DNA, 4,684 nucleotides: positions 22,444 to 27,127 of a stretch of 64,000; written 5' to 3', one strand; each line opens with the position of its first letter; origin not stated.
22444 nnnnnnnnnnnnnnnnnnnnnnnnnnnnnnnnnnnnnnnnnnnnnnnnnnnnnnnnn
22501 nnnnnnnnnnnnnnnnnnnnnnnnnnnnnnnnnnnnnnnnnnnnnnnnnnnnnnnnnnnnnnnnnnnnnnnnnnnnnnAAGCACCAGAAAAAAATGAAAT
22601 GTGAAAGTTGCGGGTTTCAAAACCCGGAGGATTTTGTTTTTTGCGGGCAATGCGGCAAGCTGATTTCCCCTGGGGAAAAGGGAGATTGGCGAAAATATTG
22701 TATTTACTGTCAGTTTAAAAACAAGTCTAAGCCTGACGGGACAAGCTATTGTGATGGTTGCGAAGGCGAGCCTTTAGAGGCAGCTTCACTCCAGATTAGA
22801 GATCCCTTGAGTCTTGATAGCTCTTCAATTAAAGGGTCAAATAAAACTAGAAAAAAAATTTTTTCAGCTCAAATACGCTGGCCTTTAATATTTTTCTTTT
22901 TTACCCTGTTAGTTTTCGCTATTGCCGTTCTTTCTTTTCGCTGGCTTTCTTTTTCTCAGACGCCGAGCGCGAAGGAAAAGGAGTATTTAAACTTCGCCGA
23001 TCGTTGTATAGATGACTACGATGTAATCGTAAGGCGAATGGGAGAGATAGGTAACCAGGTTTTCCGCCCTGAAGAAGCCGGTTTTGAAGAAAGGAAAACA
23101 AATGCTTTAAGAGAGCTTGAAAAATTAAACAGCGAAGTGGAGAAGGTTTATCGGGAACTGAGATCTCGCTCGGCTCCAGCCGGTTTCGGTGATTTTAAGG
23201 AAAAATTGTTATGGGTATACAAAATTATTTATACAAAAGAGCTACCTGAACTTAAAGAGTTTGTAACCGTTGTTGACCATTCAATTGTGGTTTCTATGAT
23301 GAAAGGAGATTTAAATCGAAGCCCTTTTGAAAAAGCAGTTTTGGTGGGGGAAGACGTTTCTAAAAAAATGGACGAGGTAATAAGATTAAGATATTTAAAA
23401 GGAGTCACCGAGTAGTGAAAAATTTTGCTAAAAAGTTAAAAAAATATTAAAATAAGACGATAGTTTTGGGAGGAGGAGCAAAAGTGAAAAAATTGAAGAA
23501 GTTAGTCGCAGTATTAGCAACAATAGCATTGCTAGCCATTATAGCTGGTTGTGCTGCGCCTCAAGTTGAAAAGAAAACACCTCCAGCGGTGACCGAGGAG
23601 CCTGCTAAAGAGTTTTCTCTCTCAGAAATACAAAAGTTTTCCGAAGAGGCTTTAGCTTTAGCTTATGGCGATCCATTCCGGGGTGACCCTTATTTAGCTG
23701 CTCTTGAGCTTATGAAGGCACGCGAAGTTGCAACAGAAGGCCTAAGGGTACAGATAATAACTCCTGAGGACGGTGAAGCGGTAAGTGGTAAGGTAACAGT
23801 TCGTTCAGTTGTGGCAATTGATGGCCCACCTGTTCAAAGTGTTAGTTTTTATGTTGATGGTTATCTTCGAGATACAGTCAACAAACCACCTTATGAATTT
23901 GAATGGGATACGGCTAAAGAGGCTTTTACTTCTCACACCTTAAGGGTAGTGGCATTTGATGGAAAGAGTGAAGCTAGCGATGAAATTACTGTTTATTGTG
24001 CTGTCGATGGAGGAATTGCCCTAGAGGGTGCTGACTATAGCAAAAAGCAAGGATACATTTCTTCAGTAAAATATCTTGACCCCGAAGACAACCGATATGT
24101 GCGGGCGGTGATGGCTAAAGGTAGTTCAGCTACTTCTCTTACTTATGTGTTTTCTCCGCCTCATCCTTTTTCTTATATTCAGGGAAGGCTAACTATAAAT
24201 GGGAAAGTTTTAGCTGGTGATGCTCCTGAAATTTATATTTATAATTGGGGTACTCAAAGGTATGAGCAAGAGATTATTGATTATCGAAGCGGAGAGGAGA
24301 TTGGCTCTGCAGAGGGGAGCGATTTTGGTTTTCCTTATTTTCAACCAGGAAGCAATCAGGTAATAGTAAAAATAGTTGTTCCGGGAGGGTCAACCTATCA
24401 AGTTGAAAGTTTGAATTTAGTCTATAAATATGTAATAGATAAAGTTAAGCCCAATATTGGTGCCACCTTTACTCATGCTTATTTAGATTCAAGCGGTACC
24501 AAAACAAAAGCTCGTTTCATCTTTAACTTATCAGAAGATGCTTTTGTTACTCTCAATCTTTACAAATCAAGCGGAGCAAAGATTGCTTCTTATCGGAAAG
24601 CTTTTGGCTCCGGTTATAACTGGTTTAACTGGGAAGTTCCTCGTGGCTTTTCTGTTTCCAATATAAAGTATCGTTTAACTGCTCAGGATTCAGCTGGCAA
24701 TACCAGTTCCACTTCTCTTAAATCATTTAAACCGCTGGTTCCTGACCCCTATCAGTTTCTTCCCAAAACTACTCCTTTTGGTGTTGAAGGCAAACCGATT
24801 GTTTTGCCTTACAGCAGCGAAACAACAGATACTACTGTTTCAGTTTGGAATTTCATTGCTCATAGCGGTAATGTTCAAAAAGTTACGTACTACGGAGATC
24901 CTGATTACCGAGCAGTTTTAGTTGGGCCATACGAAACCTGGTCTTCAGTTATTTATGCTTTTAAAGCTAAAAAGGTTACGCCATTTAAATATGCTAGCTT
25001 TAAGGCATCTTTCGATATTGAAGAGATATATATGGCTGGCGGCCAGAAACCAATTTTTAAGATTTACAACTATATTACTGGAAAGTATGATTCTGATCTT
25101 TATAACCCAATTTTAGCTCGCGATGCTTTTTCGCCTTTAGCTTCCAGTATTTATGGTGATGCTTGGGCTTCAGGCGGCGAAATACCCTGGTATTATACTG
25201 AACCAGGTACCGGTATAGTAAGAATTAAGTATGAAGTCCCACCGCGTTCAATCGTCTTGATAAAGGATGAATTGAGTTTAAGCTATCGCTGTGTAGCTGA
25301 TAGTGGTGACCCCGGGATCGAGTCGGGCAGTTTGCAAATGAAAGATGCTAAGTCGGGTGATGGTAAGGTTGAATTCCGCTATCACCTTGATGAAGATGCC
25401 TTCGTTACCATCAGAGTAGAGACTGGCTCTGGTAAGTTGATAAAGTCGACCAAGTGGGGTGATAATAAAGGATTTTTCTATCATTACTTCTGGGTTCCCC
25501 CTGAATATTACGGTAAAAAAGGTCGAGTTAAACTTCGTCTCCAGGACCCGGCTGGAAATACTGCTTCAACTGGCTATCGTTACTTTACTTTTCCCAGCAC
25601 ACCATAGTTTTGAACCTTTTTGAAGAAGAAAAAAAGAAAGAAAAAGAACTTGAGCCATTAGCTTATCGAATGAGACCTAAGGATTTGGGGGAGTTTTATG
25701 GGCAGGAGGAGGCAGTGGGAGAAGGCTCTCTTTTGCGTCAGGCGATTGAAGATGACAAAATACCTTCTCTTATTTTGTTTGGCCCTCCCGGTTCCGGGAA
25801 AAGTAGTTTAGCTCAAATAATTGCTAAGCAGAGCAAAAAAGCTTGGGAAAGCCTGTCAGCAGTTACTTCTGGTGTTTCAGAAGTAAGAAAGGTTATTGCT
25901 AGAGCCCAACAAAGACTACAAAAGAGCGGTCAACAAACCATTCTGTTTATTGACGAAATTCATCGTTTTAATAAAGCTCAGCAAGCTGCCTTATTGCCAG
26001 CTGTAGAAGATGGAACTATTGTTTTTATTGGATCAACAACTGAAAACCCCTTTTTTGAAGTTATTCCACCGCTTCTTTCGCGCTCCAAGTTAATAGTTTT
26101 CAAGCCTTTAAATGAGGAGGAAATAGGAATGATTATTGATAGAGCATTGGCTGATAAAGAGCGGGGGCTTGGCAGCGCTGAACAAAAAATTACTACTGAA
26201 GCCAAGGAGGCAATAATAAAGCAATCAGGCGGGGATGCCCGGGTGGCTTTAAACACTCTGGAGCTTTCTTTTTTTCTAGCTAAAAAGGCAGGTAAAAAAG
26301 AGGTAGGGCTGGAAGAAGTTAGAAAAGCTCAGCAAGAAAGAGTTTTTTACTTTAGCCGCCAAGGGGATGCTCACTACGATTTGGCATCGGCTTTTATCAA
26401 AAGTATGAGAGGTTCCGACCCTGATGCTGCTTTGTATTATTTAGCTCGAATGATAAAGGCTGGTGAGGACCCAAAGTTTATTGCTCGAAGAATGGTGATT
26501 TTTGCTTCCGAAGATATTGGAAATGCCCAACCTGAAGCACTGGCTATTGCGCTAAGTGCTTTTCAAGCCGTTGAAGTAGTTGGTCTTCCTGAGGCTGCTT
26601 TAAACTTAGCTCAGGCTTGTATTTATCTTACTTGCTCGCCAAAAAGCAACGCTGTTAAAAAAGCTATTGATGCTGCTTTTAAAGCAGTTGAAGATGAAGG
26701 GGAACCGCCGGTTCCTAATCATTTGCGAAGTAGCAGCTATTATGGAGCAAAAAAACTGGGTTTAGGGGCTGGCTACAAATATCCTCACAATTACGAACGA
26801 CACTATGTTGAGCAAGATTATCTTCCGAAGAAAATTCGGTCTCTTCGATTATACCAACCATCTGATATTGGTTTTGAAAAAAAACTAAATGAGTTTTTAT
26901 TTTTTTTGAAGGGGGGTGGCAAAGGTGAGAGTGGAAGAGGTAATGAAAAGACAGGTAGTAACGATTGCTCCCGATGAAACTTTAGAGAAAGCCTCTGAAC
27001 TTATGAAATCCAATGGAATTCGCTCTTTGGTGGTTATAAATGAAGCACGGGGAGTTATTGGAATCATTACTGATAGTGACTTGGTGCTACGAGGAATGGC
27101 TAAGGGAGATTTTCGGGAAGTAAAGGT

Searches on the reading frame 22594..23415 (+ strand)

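Call 26: search_protein_families(library=pfam, proteins=[window:22594-23415:+], max_evalue=0.01)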
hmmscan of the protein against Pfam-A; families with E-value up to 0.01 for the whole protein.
window:22594-23415:+ (273 aa): 3 families
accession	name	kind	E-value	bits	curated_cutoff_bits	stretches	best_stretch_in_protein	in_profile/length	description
PF12773.13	DZR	-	8.9e-05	23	27.3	1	3-56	1-44/45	Double zinc ribbon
PF13240.11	Zn_Ribbon_1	-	0.00037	20.6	25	1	2-22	1-21/23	zinc-ribbon domain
PF24463.1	DUF7577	-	0.0033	17.4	28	1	2-21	4-23/27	Domain of unknown function (DUF7577)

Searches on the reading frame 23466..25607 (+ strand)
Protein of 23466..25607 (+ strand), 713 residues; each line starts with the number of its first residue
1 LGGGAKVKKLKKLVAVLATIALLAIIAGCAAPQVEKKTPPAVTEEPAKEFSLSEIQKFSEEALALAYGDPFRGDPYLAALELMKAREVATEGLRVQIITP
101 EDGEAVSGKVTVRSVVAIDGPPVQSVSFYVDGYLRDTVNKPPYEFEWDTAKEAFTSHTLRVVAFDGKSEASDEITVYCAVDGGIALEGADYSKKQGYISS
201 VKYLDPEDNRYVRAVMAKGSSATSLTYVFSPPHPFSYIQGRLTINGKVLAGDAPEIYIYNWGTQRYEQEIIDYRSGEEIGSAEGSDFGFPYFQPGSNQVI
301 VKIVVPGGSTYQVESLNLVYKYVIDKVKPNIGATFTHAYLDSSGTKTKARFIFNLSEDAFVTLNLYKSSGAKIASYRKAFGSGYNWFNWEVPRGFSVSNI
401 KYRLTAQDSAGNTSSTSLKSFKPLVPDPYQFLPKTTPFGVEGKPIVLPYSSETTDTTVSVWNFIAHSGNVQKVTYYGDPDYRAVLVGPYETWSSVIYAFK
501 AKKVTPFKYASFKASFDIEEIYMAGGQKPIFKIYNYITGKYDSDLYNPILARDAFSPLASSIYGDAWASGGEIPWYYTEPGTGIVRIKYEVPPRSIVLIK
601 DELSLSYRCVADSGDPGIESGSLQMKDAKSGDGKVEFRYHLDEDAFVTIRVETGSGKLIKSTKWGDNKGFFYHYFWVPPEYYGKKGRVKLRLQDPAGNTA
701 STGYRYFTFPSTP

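Call 26: search_protein_families(library=pfam, proteins=[window:23466-25607:+], max_evalue=0.01)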
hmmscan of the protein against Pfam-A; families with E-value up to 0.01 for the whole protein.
window:23466-25607:+ (713 aa): 1 family
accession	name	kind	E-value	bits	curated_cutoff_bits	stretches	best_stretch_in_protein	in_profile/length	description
PF17957.7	Big_7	-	1.3e-12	48.6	24.1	1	95-161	3-70/70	Bacterial Ig domain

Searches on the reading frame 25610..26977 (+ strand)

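Call 26: search_protein_families(library=pfam, proteins=[window:25610-26977:+], max_evalue=0.01)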
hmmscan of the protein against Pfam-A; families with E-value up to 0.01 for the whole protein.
window:25610-26977:+ (455 aa): 21 families
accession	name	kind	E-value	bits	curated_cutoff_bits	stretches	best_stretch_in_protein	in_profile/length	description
PF12002.13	MgsA_C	-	2.3e-68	229.7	27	1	268-430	1-163/167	MgsA AAA+ ATPase C terminal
PF16193.11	AAA_assoc_2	-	2.5e-22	79.3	34.3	1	192-267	5-81/81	AAA C-terminal domain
PF00004.35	AAA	-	7e-16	59.3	21.2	1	54-166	1-130/131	ATPase family associated with various cellular activities (AAA)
PF05496.18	RuvB_N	-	2.6e-15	57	27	1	21-138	1-114/159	Holliday junction DNA helicase RuvB P-loop domain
PF00158.32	Sigma54_activat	-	1.5e-07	31.7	20.2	1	106-146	91-131/168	Sigma-54 interaction domain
PF13191.12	AAA_16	-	2.1e-07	32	32.6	1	29-78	2-51/167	AAA ATPase domain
PF07728.20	AAA_5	-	4.6e-07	30.4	22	1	54-143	2-101/139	AAA domain (dynein-related subfamily)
PF14532.12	Sigma54_activ_2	-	9.1e-07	29.6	25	1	50-132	21-93/138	Sigma-54 interaction domain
PF13173.12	AAA_14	-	3.2e-06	27.6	27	1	53-171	4-127/129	AAA domain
PF22703.2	Cdc6_lid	-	1e-05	25.8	27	1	204-242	30-68/68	Cdc6 AAA+ ATPase-type lid domain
PF13401.12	AAA_22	-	7.8e-05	23.4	27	0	53-75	7-29/130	AAA domain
PF05673.19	DUF815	-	0.00011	21.9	23.8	1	42-137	44-136/249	Protein of unknown function (DUF815)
PF20720.3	nSTAND3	-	0.00014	22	27.2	1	54-100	20-65/155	Novel STAND NTPase 3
PF01078.27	Mg_chelatase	-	0.0002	21.3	20.3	0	53-72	24-43/207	Magnesium chelatase, subunit ChlI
PF07724.20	AAA_2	-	0.00053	20.5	27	1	50-137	2-104/166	AAA domain (Cdc48 subfamily)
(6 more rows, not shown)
